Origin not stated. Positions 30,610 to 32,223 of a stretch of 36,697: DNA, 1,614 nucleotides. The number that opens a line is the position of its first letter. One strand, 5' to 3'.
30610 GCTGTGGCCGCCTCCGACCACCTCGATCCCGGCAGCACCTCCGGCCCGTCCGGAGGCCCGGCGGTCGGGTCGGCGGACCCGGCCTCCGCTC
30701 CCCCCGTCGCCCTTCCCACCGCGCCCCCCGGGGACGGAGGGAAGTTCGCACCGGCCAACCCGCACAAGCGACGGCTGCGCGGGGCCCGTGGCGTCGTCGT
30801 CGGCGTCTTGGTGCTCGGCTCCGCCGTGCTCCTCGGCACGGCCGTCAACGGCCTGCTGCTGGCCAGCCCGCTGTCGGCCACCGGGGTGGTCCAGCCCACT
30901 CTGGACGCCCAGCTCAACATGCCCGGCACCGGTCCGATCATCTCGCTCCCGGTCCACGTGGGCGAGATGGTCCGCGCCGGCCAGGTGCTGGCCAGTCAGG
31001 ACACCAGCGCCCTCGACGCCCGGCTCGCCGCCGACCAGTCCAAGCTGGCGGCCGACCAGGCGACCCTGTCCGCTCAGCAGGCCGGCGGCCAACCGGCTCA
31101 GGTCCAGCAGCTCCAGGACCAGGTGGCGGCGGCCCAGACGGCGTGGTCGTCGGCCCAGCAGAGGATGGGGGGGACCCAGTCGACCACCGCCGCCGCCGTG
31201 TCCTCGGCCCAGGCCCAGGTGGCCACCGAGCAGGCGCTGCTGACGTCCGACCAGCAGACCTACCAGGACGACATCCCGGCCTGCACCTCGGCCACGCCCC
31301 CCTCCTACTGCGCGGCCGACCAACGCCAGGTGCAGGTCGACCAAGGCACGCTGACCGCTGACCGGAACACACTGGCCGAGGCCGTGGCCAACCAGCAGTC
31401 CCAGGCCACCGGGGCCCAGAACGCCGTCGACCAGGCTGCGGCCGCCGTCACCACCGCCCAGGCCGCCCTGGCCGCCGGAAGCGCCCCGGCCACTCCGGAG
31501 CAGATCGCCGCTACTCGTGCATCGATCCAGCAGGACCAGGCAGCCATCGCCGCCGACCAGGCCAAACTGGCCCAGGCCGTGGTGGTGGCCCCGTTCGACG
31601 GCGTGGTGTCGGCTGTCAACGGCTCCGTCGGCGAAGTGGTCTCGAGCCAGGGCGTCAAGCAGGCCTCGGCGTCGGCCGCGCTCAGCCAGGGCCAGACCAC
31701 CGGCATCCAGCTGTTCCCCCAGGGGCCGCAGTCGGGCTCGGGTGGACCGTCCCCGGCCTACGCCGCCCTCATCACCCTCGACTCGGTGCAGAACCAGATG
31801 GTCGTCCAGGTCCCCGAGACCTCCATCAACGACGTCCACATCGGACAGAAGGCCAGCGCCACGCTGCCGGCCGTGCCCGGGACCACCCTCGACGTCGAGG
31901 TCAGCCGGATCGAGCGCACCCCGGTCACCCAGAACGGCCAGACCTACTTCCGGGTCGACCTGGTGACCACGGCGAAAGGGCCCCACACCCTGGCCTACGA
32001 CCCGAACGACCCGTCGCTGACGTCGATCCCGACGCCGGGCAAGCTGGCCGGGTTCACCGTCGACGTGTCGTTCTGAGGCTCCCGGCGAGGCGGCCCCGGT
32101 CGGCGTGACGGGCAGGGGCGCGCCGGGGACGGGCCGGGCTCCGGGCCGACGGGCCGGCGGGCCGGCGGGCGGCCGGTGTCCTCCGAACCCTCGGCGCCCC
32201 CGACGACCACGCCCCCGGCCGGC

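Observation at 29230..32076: Unusual domain fusion and topology: sulfatase-fold domain predicted cytoplasmic, tethered by one TM helix to an extracytoplasmic HlyD/MFP domain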

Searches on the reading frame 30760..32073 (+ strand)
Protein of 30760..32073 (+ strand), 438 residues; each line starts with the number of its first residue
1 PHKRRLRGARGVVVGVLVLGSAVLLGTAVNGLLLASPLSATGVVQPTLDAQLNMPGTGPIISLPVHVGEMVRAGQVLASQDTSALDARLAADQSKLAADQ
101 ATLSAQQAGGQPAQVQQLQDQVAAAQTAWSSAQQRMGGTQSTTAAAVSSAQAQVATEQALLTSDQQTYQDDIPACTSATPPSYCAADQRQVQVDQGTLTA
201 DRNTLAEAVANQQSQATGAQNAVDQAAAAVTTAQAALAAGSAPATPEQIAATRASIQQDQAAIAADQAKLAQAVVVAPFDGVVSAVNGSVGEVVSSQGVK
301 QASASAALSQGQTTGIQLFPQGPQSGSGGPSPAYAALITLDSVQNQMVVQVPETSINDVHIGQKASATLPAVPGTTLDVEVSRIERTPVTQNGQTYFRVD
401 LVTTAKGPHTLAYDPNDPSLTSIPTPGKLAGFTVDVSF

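Call 18: search_solved_structures(query=window:30790-32073:+, max_evalue=1, show_alignments=2)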
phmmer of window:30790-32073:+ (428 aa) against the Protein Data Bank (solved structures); distinct sequences matched with E-value up to 1: 4.
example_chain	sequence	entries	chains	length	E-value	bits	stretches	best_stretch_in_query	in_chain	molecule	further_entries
6vej_P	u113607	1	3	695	0.00038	23.3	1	20-154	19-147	Probable Resistance-Nodulation-Cell Division (RND) efflux membrane fusion protein,Probable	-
4l8j_A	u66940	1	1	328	0.00099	21.9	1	31-130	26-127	Putative efflux transporter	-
4dk1_A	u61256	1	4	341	0.067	15.9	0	28-91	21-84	Putative MacA, Multidrug resistance protein mexA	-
4tko_B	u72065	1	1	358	0.54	12.9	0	242-285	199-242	EmrA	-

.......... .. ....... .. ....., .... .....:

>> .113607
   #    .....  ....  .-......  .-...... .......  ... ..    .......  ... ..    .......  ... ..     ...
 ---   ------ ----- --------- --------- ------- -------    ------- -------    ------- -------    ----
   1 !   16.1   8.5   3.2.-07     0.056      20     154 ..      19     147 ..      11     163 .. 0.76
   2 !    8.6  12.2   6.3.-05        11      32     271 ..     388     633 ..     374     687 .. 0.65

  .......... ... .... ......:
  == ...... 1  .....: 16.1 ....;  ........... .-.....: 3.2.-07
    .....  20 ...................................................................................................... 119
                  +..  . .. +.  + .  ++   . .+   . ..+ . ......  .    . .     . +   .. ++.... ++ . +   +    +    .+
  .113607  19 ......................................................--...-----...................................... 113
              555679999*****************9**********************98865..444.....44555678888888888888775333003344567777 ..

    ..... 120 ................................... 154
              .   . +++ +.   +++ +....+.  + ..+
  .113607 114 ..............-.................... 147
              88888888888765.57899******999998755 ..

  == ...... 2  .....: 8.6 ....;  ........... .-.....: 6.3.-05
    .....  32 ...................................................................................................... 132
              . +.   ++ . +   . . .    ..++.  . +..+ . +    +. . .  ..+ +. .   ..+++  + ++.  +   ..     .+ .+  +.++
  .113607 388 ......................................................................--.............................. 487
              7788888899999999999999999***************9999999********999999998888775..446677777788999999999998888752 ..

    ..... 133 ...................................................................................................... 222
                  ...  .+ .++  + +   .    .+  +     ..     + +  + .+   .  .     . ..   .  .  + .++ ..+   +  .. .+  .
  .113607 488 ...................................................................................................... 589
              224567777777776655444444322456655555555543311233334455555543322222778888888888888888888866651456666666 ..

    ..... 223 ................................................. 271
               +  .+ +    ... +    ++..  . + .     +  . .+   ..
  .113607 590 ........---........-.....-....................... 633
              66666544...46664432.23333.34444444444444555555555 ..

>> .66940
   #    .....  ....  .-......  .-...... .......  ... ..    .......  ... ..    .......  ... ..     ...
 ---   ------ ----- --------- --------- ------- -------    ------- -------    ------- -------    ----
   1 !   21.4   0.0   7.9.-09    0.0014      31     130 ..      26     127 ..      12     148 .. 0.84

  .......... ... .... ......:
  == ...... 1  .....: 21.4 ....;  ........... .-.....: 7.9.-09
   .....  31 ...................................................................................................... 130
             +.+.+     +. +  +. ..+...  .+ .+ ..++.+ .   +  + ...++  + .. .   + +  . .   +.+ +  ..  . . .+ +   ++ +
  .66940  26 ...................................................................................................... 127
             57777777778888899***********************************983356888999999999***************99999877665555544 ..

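Call 40: predict_structure(alignment_id=A2)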
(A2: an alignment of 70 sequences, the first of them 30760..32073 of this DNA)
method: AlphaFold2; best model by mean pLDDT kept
length: 438 residues; sequences in the alignment: 70
mean_pLDDT: 83.8   pTM: 0.62
mean pLDDT of the five models: 83.8, 83.5, 79.9, 76.5, 75.7
residues with pLDDT >= 90: 219; 70-90: 150; 50-70: 48; < 50: 21
segments of 3 or more residues with pLDDT < 50: 1-6, 325-327, 408-410, 412-414, 420-422
pLDDT, mean of each block of 10 residues (from residue 1): 44 75 78 76 92 91 93 95 86 84 81 81 90 92 92 96 95 92 93 90 83 82 81 79 86 93 95 95 92 89 70 58 53 88 92 95 94 89 96 95 67 50 59 92
secondary structure, 60 per line:
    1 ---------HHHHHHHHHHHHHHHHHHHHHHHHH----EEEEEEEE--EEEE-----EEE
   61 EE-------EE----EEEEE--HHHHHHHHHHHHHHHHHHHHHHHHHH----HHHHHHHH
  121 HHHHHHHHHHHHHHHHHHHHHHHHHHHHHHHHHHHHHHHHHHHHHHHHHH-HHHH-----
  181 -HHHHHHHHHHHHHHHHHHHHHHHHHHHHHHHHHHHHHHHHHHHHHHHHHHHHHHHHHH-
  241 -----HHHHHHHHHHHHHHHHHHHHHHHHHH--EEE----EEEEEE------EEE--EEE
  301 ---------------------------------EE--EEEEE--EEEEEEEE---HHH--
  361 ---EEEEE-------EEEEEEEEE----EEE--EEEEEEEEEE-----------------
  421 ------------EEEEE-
elements in order: H10-34 E39-46 E49-52 E58-62 E76-80 H83-108 H113-170 H172-175 H182-239 H246-271 E274-276 E281-286 E293-295 E298-300 E338-342 E345-352 E364-368 E376-384 E389-391 E394-403 E433-437

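Call 43: fold_search(model_id=the predicted structure, library=pdb)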
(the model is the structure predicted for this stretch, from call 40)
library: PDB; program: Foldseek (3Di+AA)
matches with E <= 10: 650; with E <= 0.001: 73
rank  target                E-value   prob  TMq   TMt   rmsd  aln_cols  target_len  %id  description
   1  4tko                  3.4e-15  1.00  0.37  0.48  39.9       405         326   15  Structure of the periplasmic adaptor protein EmrA (released 2014-07-09)
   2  3fpp_B                2.7e-14  1.00  0.39  0.62  26.7       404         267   14  Crystal structure of E.coli MacA (released 2009-04-28)
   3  9qgy_G                2.7e-14  1.00  0.37  0.47  27.0       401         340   15  Structure of the YbjP lipoprotein bound to the MacAB-TolC tripartite efflux pump (released 2026-03-25)
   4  5nik_D                7.6e-14  1.00  0.39  0.50  26.5       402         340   14  Structure of the MacAB-TolC ABC-type tripartite multidrug efflux pump (released 2017-05-24)
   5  3fpp_A                1.3e-13  1.00  0.38  0.60  26.9       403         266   14  Crystal structure of E.coli MacA (released 2009-04-28)
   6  8zar_C                1.4e-13  1.00  0.37  0.45  31.4       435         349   12  EmrAB-TolC MFS-type tripartite multidrug efflux pump FA (released 2025-04-30)
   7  8zal_A                1.8e-13  1.00  0.38  0.48  31.1       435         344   12  EmrAB-TolC MFS-type tripartite multidrug efflux pump EA (released 2025-04-30)
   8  8zal_B                2.0e-13  1.00  0.38  0.48  31.0       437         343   12  EmrAB-TolC MFS-type tripartite multidrug efflux pump EA (released 2025-04-30)
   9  8zar_D                2.4e-13  1.00  0.40  0.46  30.6       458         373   12  EmrAB-TolC MFS-type tripartite multidrug efflux pump FA (released 2025-04-30)
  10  8zar_B                4.7e-13  1.00  0.38  0.47  31.1       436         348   13  EmrAB-TolC MFS-type tripartite multidrug efflux pump FA (released 2025-04-30)
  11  5xu0_B                4.9e-12  1.00  0.34  0.62  21.8       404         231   14  Structure of the membrane fusion protein Spr0693 from Streptococcus pneumoniae R6 (released 2018-01-24)
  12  4dk0                  1.5e-11  1.00  0.36  0.47  25.6       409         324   14  Crystal structure of MacA from Actinobacillus actinomycetemcomitans (released 2012-03-07)
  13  5xu0_A                3.0e-10  1.00  0.33  0.62  21.8       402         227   13  Structure of the membrane fusion protein Spr0693 from Streptococcus pneumoniae R6 (released 2018-01-24)
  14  9j3d_D                3.0e-10  1.00  0.33  0.42  25.6       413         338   13  Cryo-EM structure of TMexCD1-TOprJ1 (released 2025-08-13)
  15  9tg4_E                3.2e-10  1.00  0.31  0.38  24.7       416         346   13  Structure of the YbjP lipoprotein bound to the AcrABZ-TolC efflux pump (released 2026-04-08)
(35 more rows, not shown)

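Call 73: search_protein_representatives(protein=window:30760-32073:+)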
Query: 438 residues. Proteins with E-value up to 0.001 (for the whole library): 3349; up to 1e-10: 363; up to 1e-30: 32. The best 150 are listed.
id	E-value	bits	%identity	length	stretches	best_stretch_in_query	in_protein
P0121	1.2e-114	400.2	52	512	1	9-438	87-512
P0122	6.3e-95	335.2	48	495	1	1-438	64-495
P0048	1.7e-93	330.6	64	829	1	2-285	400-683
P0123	3.8e-88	312.9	61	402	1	2-287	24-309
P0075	5.5e-68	246.6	43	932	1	15-405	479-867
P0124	4.1e-63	230.5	42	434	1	15-438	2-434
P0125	5.8e-58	213.6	37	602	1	2-438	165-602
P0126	6.6e-54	200.3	55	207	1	231-438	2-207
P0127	8.2e-54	199.9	71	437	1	8-166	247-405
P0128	4.9e-53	197.4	43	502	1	5-407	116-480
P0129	7.2e-52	193.5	38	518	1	3-401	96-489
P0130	9.2e-50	186.6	36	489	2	180-436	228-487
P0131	8.5e-48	180.2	39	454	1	13-437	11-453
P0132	5.0e-46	174.3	37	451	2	181-403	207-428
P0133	4.2e-43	164.7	37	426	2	201-416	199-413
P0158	7.7e-28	114.5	34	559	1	7-408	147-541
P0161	7.8e-27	111.2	31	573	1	13-400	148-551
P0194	3.0e-21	92.8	36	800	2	248-401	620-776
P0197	5.4e-21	92.0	30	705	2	86-402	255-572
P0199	7.7e-21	91.4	30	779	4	40-295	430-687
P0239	7.1e-17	78.4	32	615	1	6-401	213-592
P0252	9.2e-16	74.7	32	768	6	37-116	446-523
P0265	4.8e-15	72.4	29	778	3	35-296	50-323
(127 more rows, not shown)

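Call 74: search_protein_families(library=pfam, proteins=[P0125, P0239, P0194, P0197, P0199, P0252, P0265, P0158, P0161, P0121], max_evalue=0.001)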
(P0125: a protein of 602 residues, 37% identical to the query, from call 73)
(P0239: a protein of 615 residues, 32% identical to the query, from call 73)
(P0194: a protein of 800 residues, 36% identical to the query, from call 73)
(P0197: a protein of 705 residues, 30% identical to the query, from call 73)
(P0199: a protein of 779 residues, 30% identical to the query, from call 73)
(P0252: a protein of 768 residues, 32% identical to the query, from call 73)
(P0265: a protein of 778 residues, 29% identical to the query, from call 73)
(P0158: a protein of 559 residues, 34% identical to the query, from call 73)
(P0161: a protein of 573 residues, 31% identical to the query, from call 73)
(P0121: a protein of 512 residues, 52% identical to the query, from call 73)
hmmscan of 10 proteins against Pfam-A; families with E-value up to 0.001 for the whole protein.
P0125 (602 aa): 2 families
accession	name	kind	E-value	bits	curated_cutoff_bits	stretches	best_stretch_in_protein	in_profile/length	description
PF13437.12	HlyD_3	-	0.00024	22.3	22.2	0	499-569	25-96/106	HlyD family secretion protein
PF16576.10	HlyD_D23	-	0.00026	20.8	30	1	497-552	132-187/214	Barrel-sandwich domain of CusB or HlyD membrane-fusion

P0239 (615 aa): 1 family
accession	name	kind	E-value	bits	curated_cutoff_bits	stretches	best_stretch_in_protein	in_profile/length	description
PF13437.12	HlyD_3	-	1.5e-06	29.3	22.2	1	522-601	22-101/106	HlyD family secretion protein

P0194 (800 aa): 5 families
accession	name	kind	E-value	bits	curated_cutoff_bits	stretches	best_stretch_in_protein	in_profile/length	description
PF01370.27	Epimerase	-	1.4e-22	80.8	20.9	1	7-289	1-232/240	NAD dependent epimerase/dehydratase family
PF16363.11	GDP_Man_Dehyd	-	6e-13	49.4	27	1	8-137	1-116/332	GDP-mannose 4,6 dehydratase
PF16576.10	HlyD_D23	-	6.9e-07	29.2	30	1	705-762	130-187/214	Barrel-sandwich domain of CusB or HlyD membrane-fusion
PF13437.12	HlyD_3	-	3.5e-05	24.9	22.2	1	709-788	25-105/106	HlyD family secretion protein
PF04321.23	RmlD_sub_bind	-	6.5e-05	22.6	27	1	6-102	2-60/287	RmlD substrate binding domain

P0197 (705 aa): 2 families
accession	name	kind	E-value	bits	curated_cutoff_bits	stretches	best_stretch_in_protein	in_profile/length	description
PF13437.12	HlyD_3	-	1.1e-10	42.7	22.2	1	508-572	29-94/106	HlyD family secretion protein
PF16576.10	HlyD_D23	-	7.2e-08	32.4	30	1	504-574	134-202/214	Barrel-sandwich domain of CusB or HlyD membrane-fusion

P0199 (779 aa): 5 families
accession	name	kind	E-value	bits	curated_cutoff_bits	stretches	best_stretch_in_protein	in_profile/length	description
PF16576.10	HlyD_D23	-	6e-23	81.7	30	2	647-743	90-186/214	Barrel-sandwich domain of CusB or HlyD membrane-fusion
PF13437.12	HlyD_3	-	3.8e-20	73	22.2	2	667-763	2-96/106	HlyD family secretion protein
PF13533.13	Biotin_lipoyl_2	-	6.1e-12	45.5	29.8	1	446-471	7-32/32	Biotin-lipoyl like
PF00364.28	Biotin_lipoyl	-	5.7e-09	36.1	22.1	0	448-479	15-45/73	Biotin-requiring enzyme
PF00358.26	PTS_EIIA_1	-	4.5e-05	23.6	27.2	0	447-481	80-114/127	phosphoenolpyruvate-dependent sugar phosphotransferase system, EIIA 1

P0252 (768 aa): 5 families
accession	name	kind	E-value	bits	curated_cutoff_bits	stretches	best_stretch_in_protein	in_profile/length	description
PF13437.12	HlyD_3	-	1.7e-25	90.3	22.2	2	275-371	1-94/106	HlyD family secretion protein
PF16576.10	HlyD_D23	-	2.4e-23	83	30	2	640-729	100-185/214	Barrel-sandwich domain of CusB or HlyD membrane-fusion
PF13533.13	Biotin_lipoyl_2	-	3e-19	68.7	29.8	2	90-118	2-30/32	Biotin-lipoyl like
PF00364.28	Biotin_lipoyl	-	5.4e-08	33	22.1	0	467-489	51-73/73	Biotin-requiring enzyme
PF01551.29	Peptidase_M23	-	2.3e-06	28.1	28.7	0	66-123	22-76/96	Peptidase family M23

P0265 (778 aa): 4 families
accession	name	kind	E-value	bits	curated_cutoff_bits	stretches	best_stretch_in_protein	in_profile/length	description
PF16576.10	HlyD_D23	-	6.8e-29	101.1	30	2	651-740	97-185/214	Barrel-sandwich domain of CusB or HlyD membrane-fusion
PF13437.12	HlyD_3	-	6.4e-28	98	22.2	2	665-765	2-103/106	HlyD family secretion protein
PF13533.13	Biotin_lipoyl_2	-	1e-19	70.3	29.8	1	664-693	2-31/32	Biotin-lipoyl like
PF00364.28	Biotin_lipoyl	-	4.1e-14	52.6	22.1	0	664-693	44-73/73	Biotin-requiring enzyme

P0158 (559 aa): 4 families
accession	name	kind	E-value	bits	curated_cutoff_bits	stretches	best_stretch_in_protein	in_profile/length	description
PF13437.12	HlyD_3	-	2.3e-05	25.5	22.2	0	469-521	25-78/106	HlyD family secretion protein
PF16576.10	HlyD_D23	-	2.8e-05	23.9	30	0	470-517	135-182/214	Barrel-sandwich domain of CusB or HlyD membrane-fusion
PF13533.13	Biotin_lipoyl_2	-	0.00011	22.3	29.8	1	192-220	2-30/32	Biotin-lipoyl like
PF01551.29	Peptidase_M23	-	0.00042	20.9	28.7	0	201-228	52-79/96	Peptidase family M23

P0161 (573 aa): 3 families
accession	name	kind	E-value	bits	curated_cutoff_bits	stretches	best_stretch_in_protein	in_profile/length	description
PF13437.12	HlyD_3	-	1.5e-06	29.3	22.2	0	490-553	30-94/106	HlyD family secretion protein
PF13533.13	Biotin_lipoyl_2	-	2.3e-06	27.7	29.8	0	189-214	5-30/32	Biotin-lipoyl like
PF16576.10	HlyD_D23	-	1.1e-05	25.3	30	0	187-277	22-110/214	Barrel-sandwich domain of CusB or HlyD membrane-fusion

P0121 (512 aa): 2 families
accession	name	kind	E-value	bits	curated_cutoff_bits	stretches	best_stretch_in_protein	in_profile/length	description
PF13437.12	HlyD_3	-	4.4e-05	24.6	22.2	0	425-483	38-97/106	HlyD family secretion protein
PF13533.13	Biotin_lipoyl_2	-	0.00072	19.8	29.8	0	129-157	2-30/32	Biotin-lipoyl like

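Call 75: find_encoding_contigs(protein=P0194, flank=8000, max_places=3)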
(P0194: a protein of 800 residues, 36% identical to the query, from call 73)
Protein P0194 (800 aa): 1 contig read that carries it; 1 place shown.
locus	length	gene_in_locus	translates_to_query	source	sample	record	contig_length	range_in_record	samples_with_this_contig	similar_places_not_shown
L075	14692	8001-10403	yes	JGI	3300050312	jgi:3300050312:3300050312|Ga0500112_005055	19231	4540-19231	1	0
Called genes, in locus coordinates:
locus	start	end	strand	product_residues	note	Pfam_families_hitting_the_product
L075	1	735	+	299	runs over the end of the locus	PF01259:SAICAR_synt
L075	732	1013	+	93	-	PF02700:PurS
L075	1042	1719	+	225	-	PF01965:DJ-1_PfpI, PF07685:GATase_3, PF13507:GATase_5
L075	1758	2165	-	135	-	-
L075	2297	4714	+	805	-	PF18072:FGAR-AT_linker, PF00586:AIRS, PF02769:AIRS_C, PF00586:AIRS, PF02769:AIRS_C (weak)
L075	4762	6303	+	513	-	PF00310:GATase_2 (faint), PF13230:GATase_4 (weak), PF13522:GATase_6, PF13537:GATase_7, PF00156:Pribosyltran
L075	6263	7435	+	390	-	-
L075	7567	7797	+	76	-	PF12728:HTH_17, PF13411:MerR_1 (weak), PF00376:MerR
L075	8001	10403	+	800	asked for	PF01370:Epimerase, PF16363:GDP_Man_Dehyd, PF25954:Beta-barrel_RND_2 (weak)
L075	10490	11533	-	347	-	-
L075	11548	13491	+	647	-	PF13506:Glyco_transf_21, PF00535:Glycos_transf_2, PF13641:Glyco_tranf_2_3, PF13632:Glyco_trans_2_3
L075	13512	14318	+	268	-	-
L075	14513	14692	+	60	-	?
